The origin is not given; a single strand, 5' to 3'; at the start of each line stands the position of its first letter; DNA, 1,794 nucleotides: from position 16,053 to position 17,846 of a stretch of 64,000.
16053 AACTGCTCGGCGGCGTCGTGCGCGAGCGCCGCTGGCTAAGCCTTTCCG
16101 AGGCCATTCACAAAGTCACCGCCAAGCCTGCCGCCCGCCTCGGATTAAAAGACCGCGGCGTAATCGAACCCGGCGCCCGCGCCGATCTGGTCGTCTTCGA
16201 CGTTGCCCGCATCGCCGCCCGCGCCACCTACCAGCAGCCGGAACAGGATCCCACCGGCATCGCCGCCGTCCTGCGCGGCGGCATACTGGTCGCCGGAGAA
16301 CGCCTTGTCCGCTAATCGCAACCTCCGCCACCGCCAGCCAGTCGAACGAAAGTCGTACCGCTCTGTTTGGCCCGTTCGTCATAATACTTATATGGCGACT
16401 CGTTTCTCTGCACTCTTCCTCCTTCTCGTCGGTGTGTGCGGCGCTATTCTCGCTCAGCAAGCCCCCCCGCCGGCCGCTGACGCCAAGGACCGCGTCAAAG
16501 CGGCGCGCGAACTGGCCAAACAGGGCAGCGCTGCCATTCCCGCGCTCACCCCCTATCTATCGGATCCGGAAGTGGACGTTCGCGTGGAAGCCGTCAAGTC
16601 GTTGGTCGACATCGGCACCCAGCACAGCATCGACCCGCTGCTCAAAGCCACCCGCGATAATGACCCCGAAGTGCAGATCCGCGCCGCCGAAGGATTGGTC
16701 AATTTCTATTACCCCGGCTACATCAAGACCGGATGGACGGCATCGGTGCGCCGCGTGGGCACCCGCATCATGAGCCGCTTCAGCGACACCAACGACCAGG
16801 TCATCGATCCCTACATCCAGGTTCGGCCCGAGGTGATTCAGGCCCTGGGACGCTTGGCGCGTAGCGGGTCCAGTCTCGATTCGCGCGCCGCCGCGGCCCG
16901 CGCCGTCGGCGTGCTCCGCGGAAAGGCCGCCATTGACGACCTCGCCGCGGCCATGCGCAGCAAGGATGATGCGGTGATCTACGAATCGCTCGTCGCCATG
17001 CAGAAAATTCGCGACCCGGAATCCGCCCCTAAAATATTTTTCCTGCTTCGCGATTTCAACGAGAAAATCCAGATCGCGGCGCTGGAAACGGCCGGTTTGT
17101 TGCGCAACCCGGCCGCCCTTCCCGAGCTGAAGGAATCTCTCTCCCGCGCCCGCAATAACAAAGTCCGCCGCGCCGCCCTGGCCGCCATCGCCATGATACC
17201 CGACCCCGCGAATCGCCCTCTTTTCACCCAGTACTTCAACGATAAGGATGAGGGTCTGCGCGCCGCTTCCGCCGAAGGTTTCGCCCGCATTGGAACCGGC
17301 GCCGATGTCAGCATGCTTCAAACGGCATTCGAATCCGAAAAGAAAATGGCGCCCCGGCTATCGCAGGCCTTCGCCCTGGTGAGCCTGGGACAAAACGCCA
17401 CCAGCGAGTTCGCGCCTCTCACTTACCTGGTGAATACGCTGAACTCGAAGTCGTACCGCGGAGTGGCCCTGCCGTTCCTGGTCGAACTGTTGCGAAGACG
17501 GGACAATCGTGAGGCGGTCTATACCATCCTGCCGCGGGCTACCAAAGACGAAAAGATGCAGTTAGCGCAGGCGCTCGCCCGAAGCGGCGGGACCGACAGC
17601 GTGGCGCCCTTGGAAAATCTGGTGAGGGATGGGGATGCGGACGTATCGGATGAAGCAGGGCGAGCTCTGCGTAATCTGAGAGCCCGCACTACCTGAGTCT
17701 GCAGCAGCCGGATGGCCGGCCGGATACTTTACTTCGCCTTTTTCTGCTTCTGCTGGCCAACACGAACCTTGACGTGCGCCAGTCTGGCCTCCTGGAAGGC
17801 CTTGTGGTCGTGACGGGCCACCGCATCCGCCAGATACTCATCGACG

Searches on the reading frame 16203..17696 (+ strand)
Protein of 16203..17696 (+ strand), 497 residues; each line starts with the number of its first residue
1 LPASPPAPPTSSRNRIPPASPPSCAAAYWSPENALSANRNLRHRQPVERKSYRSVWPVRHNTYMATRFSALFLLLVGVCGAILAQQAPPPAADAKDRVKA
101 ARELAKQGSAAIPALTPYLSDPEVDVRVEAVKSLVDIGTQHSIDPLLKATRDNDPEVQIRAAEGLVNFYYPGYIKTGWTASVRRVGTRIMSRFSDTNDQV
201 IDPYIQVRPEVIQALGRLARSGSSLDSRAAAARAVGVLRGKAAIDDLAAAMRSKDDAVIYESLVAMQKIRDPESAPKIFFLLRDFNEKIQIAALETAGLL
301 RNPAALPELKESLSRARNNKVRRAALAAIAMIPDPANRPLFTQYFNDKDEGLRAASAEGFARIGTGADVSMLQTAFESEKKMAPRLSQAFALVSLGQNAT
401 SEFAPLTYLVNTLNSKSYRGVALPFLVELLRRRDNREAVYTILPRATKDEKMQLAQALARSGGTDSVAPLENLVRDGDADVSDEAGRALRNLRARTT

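Call 21: search_protein_families(library=pfam, proteins=[window:16203-17696:+])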
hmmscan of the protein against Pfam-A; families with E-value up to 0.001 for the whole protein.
window:16203-17696:+ (497 aa): 4 families
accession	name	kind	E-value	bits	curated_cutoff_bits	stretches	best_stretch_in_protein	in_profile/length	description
PF13646.12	HEAT_2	-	3.8e-36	123.7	27.7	5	92-165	12-87/88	HEAT repeats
PF02985.28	HEAT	-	3.7e-14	51.9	23.5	0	112-139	2-29/31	HEAT repeat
PF03130.22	HEAT_PBS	-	1.4e-13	50.2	20.9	0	126-151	1-26/27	PBS lyase HEAT-like repeat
PF00514.29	Arm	-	9.3e-06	26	20.6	0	467-492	14-39/41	Armadillo/beta-catenin-like repeat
